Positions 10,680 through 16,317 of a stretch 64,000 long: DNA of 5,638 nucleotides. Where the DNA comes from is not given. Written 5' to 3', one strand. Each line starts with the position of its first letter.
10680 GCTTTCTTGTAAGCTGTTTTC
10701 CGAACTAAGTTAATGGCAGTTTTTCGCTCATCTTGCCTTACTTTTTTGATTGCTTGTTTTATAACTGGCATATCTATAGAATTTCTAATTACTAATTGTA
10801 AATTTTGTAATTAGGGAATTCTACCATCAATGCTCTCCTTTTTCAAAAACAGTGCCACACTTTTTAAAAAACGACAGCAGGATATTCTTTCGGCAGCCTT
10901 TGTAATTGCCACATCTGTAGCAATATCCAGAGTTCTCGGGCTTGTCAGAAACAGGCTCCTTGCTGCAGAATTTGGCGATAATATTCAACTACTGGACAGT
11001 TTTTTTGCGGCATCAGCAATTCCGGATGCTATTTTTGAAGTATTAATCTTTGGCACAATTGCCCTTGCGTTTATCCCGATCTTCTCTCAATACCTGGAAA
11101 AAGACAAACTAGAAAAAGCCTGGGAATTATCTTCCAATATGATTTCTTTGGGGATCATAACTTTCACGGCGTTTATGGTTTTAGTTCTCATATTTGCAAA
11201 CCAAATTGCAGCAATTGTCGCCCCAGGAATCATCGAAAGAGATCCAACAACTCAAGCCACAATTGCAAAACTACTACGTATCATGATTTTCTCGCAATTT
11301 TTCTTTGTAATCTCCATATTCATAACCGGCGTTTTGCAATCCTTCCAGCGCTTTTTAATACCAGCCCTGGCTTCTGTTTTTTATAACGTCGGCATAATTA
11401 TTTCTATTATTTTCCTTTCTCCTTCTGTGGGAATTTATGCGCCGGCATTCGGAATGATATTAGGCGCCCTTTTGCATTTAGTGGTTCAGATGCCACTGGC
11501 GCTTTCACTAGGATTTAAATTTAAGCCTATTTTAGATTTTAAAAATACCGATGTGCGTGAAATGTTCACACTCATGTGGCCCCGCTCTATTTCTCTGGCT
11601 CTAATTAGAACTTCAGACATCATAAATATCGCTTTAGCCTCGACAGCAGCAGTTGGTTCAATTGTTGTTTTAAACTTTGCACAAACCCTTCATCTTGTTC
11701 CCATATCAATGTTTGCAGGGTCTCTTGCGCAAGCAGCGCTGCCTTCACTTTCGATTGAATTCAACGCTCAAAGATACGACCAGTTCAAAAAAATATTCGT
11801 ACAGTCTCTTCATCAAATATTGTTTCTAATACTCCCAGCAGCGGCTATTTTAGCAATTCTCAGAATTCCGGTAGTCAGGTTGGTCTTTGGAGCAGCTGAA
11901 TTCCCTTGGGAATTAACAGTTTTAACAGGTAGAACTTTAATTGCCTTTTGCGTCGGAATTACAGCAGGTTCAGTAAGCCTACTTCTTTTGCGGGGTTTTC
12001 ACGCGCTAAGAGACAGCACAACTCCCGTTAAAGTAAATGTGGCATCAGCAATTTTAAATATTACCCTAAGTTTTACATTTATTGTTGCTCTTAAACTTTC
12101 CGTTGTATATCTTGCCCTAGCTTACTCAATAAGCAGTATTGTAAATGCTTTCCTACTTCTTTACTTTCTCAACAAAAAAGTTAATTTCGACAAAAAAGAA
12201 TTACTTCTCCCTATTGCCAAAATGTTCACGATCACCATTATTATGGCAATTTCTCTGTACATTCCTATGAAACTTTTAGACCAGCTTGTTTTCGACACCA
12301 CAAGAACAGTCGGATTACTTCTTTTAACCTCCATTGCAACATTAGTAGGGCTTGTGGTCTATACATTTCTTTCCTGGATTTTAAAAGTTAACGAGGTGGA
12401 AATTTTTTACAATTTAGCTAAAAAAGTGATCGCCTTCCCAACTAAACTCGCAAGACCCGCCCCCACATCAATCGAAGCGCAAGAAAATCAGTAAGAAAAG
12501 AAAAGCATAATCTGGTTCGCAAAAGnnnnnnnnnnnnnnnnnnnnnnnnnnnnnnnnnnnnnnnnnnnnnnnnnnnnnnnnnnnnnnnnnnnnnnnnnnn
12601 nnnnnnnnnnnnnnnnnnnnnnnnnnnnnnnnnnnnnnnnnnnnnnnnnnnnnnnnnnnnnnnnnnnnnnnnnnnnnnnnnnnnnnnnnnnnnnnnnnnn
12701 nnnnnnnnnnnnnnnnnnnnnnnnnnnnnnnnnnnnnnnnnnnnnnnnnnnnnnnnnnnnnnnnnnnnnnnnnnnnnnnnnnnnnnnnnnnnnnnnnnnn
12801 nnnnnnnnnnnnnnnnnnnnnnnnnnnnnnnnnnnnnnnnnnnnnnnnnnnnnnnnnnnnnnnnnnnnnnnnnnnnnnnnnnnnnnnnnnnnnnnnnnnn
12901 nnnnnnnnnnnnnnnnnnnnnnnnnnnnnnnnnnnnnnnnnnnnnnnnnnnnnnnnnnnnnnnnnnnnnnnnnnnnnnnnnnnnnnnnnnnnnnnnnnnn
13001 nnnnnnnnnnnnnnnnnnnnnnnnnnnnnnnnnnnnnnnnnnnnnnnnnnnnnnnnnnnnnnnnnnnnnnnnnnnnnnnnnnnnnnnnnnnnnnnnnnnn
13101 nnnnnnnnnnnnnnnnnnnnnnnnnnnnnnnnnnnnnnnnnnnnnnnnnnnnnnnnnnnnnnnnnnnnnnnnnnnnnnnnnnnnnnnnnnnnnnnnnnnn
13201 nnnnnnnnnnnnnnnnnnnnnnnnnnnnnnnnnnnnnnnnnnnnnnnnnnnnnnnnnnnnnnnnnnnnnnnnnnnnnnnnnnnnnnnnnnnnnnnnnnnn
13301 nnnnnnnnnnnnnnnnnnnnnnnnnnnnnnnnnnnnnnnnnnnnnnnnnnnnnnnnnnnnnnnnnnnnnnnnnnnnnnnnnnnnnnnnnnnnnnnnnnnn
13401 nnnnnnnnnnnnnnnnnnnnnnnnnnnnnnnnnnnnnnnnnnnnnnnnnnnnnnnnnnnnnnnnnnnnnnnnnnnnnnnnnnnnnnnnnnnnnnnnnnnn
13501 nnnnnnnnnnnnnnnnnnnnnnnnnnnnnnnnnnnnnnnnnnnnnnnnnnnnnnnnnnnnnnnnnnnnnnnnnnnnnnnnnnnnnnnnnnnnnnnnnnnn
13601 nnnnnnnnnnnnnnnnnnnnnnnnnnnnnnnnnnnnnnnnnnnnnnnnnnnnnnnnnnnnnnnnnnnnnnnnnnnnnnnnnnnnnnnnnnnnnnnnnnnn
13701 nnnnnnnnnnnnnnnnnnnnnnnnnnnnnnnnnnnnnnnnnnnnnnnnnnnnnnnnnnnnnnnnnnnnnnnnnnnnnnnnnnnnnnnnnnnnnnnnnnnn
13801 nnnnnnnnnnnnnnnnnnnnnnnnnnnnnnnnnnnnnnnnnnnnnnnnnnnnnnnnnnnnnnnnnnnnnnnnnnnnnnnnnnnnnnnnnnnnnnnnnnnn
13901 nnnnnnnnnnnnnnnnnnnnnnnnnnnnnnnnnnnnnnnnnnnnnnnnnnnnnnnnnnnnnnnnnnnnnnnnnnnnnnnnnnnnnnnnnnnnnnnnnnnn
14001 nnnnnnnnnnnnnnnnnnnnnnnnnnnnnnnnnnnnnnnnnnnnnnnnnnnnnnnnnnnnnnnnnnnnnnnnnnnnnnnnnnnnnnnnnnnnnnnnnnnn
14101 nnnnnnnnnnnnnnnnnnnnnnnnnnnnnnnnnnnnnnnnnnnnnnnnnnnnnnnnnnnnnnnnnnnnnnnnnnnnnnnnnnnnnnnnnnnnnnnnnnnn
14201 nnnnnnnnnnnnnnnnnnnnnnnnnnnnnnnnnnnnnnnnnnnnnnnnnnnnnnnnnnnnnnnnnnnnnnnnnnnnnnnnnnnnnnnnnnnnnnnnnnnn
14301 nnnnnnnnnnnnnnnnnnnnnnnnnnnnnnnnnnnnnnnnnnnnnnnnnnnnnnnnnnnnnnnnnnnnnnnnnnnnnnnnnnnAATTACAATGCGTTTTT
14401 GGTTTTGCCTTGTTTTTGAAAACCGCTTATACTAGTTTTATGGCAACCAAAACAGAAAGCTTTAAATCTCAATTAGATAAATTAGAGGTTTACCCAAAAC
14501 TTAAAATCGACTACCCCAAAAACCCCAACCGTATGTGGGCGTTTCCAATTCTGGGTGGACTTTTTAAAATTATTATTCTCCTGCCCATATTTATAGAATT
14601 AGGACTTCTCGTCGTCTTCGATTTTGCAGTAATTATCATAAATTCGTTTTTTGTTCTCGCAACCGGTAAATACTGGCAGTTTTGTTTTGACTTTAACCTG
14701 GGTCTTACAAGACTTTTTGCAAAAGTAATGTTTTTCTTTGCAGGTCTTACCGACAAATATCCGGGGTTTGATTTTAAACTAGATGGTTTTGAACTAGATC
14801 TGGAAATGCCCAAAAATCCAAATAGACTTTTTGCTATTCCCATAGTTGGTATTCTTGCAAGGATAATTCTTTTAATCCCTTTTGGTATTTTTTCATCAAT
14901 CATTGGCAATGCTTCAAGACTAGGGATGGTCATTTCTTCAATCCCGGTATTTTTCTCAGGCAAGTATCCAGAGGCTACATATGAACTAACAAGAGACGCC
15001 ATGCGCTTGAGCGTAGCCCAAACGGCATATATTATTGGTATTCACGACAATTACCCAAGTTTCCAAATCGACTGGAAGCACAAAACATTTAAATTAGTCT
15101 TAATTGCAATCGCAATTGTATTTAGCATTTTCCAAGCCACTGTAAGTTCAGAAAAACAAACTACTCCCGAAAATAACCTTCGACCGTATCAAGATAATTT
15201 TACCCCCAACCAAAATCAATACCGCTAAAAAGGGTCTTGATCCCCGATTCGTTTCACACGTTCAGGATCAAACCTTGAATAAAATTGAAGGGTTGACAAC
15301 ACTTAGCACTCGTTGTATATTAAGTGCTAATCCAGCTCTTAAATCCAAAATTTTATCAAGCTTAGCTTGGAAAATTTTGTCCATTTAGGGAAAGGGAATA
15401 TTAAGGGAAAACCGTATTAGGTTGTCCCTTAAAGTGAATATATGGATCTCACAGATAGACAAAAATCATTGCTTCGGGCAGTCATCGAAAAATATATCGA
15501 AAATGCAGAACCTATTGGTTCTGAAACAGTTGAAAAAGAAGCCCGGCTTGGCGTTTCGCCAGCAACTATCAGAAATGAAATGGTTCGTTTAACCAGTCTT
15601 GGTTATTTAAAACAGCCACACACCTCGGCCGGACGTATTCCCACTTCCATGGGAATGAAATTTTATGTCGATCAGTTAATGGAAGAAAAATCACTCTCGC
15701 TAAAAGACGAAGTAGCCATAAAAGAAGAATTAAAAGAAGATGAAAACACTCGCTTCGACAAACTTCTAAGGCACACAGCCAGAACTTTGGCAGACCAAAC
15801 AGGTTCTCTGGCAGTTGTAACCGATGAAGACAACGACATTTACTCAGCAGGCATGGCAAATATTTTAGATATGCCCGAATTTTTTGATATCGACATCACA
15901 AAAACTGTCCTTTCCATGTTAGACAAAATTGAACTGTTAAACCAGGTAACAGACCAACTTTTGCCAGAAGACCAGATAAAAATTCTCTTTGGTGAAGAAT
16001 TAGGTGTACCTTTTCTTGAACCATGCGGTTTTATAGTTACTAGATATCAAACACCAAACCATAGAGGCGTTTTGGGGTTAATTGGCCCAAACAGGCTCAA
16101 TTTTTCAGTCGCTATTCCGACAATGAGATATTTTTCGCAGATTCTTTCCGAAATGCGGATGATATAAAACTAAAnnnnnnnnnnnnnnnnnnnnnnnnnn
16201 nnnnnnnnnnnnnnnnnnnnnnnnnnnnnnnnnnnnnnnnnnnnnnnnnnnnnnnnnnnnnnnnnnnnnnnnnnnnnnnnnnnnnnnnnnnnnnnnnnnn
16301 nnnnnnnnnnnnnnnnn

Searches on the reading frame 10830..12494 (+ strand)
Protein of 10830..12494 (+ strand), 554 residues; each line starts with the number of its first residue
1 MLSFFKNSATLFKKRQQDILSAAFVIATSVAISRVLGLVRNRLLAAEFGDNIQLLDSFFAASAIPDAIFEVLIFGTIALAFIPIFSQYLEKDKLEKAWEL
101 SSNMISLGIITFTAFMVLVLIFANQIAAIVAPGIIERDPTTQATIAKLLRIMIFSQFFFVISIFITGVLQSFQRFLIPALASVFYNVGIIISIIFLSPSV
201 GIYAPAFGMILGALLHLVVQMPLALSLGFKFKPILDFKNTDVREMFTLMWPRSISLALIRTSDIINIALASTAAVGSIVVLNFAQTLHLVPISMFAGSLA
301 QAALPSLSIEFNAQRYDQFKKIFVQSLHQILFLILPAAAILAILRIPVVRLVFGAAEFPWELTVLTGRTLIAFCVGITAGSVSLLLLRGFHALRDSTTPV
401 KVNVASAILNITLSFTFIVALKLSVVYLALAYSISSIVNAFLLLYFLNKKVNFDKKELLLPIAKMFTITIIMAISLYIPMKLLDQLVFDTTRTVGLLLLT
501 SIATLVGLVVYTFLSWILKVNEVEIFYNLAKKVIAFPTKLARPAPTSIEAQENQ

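Call 10: search_protein_families(library=pfam, proteins=[window:10830-12494:+], max_evalue=0.00001)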
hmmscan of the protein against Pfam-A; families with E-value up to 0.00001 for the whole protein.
window:10830-12494:+ (554 aa): 2 families
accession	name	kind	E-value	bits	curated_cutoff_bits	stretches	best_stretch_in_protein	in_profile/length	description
PF03023.19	MurJ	-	3.8e-71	240.5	27.4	1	45-478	2-431/451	Lipid II flippase MurJ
PF01554.23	MatE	-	1.8e-09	37.9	24.9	1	73-187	44-154/161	MatE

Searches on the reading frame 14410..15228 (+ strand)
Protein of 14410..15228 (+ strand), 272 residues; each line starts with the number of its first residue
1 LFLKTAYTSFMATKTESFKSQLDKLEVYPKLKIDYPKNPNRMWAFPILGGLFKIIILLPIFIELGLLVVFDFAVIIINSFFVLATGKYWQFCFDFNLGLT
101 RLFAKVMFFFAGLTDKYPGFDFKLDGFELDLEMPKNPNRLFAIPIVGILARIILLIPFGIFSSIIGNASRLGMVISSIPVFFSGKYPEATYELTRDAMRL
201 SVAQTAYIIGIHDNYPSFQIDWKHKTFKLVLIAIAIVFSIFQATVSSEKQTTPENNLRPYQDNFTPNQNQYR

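Call 77: search_protein_families(library=pfam, proteins=[window:14410-15228:+], max_evalue=0.0001)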
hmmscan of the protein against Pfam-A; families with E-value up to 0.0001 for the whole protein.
window:14410-15228:+ (272 aa): 1 family
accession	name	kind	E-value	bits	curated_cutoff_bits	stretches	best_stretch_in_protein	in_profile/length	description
PF14333.11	DUF4389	-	1.1e-09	38.5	25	1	51-118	5-72/76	Domain of unknown function (DUF4389)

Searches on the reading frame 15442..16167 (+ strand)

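Call 77: search_protein_families(library=pfam, proteins=[window:15442-16167:+], max_evalue=0.0001)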
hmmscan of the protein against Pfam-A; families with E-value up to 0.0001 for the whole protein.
window:15442-16167:+ (241 aa): 2 families
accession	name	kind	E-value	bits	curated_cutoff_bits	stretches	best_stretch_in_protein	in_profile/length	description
PF01628.27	HrcA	-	1e-18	68.5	22.2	1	92-224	93-214/215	HrcA protein C terminal domain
PF03444.21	HrcA_DNA-bdg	-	2.6e-06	27.4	21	1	2-70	1-68/79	Winged helix-turn-helix transcription repressor, HrcA DNA-binding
